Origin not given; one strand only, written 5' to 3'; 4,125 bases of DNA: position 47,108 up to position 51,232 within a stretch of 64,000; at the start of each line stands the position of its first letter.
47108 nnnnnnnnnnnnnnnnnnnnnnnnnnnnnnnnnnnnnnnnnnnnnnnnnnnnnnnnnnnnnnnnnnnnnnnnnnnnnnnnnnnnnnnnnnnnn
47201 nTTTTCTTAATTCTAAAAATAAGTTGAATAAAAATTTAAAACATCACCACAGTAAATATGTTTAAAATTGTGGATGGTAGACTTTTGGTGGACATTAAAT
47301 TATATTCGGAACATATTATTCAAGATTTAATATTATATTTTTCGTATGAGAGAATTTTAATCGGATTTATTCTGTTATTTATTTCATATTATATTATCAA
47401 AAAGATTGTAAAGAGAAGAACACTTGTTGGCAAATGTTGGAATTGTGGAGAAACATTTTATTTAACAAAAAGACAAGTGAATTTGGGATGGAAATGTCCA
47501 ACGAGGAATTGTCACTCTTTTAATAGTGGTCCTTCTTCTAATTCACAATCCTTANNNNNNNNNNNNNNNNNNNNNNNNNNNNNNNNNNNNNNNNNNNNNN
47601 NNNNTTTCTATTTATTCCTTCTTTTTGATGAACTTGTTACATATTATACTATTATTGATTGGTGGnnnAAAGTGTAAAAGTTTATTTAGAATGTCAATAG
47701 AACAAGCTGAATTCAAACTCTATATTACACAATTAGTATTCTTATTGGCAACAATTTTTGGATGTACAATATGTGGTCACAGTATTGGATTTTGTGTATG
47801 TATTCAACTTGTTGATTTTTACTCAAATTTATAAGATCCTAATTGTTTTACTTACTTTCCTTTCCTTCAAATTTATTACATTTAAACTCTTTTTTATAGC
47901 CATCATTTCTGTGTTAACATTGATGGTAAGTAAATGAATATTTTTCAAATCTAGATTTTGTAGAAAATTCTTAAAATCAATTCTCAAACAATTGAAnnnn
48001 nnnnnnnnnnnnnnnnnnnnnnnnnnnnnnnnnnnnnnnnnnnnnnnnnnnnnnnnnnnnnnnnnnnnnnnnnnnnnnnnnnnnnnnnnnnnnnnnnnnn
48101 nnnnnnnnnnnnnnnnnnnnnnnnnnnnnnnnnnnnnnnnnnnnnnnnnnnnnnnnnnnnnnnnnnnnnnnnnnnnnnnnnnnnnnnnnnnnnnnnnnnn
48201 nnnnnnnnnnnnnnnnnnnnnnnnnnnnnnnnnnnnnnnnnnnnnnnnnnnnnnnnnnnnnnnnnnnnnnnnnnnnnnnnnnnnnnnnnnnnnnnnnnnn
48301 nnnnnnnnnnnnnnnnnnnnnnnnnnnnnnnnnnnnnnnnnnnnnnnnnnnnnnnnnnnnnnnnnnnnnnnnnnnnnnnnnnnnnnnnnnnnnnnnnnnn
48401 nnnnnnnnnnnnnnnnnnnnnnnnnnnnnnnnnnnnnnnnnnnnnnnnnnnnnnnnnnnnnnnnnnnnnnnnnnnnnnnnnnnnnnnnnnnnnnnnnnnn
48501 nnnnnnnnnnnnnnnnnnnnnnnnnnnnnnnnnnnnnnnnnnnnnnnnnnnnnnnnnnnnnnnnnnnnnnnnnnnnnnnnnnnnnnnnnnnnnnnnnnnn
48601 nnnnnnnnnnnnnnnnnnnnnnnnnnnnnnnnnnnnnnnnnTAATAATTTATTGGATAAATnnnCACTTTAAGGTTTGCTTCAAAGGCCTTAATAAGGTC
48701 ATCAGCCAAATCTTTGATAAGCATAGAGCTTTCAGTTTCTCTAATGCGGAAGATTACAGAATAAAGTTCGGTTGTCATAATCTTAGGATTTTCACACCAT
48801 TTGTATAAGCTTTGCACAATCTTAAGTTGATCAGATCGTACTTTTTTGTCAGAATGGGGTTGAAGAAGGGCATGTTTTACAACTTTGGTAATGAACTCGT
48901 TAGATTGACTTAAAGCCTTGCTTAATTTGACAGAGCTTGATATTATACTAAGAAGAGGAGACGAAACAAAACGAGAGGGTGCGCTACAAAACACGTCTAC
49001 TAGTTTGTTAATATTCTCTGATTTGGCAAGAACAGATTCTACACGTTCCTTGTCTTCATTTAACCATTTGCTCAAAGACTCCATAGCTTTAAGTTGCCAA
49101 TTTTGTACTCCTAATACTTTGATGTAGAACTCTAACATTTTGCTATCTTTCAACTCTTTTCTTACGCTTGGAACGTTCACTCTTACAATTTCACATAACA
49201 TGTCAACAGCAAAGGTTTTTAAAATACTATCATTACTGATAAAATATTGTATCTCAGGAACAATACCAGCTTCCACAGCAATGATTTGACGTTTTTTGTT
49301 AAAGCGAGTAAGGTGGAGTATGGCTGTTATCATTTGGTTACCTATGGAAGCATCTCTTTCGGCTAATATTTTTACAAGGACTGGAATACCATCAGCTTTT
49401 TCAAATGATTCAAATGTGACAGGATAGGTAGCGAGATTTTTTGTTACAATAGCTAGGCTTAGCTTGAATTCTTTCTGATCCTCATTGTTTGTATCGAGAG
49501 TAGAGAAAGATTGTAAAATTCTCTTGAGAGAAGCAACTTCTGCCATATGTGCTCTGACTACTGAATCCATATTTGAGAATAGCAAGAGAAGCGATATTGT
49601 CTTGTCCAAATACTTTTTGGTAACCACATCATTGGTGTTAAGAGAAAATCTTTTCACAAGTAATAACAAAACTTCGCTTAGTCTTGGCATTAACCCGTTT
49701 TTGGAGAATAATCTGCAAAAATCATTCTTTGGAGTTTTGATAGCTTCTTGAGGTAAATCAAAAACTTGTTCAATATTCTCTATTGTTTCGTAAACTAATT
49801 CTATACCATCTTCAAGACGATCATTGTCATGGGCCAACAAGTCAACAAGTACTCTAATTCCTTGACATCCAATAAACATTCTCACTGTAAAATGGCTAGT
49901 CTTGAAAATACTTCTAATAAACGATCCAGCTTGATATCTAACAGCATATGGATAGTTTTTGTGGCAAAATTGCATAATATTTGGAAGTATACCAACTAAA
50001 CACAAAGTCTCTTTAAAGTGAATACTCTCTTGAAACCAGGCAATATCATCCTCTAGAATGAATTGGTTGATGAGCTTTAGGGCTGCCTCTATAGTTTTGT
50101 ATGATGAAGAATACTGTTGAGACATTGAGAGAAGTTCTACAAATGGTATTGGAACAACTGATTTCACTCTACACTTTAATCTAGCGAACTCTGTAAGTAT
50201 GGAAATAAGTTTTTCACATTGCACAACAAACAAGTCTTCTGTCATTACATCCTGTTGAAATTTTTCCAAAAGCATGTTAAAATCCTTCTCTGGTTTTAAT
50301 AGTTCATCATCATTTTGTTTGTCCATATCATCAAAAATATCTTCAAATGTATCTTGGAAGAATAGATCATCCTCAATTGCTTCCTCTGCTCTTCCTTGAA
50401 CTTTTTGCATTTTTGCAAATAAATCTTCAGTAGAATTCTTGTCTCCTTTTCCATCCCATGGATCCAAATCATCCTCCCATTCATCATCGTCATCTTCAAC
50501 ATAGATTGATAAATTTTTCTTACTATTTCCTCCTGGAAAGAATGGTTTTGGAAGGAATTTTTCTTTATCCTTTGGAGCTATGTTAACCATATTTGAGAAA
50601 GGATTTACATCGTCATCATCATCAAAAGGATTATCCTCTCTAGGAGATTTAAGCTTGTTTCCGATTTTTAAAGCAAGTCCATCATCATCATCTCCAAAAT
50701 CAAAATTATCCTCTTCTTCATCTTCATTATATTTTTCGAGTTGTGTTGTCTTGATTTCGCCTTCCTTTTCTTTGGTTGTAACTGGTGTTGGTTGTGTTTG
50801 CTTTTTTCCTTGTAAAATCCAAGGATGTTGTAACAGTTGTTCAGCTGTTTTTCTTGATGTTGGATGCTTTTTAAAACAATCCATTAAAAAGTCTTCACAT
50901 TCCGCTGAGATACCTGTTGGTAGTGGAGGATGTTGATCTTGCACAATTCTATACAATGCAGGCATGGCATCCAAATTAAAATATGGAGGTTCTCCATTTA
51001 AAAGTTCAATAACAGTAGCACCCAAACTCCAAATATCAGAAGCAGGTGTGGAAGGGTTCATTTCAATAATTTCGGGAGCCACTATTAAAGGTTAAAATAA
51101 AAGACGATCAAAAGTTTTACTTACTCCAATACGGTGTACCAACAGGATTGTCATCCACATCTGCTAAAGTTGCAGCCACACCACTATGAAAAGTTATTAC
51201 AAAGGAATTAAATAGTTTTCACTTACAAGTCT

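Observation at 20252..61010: Hyper-compact gene packing: nt-scale spacers, overlapping convergent stop codons, and a uniform 37-47 nt intron class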

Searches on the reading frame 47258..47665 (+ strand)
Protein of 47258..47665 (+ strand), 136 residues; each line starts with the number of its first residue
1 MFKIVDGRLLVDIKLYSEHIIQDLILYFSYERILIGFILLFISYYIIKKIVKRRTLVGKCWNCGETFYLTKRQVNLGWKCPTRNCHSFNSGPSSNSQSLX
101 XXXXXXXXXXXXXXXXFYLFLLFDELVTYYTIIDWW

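Call 17: search_protein_families(library=pfam, proteins=[window:47258-47665:+], max_evalue=0.01)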
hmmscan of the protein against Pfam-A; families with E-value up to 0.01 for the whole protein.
window:47258-47665:+ (136 aa): 1 family
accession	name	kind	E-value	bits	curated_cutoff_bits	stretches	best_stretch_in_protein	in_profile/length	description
PF12669.12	FeoB_associated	-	0.0097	16.6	27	1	32-64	2-37/44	FeoB-associated Cys-rich membrane protein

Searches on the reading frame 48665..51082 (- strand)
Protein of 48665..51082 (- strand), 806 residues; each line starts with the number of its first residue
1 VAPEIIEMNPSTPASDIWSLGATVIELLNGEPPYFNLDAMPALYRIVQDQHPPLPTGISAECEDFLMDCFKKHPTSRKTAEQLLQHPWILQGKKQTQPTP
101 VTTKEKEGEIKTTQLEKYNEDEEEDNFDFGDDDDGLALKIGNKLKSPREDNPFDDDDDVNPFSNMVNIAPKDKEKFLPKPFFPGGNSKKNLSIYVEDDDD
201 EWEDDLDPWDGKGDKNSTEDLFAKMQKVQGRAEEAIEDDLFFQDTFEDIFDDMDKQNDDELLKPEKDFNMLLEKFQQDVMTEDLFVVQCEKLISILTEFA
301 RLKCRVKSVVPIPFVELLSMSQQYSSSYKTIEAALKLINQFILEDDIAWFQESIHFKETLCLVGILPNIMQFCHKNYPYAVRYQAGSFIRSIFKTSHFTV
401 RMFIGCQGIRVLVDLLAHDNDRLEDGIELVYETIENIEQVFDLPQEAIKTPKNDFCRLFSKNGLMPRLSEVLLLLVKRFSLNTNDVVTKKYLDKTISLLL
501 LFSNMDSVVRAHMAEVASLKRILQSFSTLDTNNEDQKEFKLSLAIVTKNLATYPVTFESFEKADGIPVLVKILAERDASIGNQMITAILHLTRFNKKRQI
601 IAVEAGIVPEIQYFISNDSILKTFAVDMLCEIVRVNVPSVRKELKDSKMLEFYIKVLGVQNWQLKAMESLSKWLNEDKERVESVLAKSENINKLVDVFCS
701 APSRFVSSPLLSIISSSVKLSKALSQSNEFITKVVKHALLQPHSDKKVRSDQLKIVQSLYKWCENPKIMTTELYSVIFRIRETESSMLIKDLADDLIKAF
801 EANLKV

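Call 17: search_protein_families(library=pfam, proteins=[window:48665-51082:-], max_evalue=0.01)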
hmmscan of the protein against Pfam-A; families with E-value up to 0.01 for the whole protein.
window:48665-51082:- (806 aa): 4 families
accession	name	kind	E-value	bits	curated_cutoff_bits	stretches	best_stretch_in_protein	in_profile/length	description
PF00069.31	Pkinase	-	9.7e-19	68.2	31.7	1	1-89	164-263/263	Protein kinase domain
PF07714.23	PK_Tyr_Ser-Thr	-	8.1e-12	45.4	23.1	1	1-85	171-256/258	Protein tyrosine and serine/threonine kinase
PF24768.1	ARM_ARMC5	-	5.1e-06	26.5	79.9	1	549-697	54-204/289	ARMC5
PF21041.3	XMAP215_CLASP_TOG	-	0.0031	17.7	27.1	1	730-771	171-212/230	XMAP215/Dis1/CLASP, TOG domain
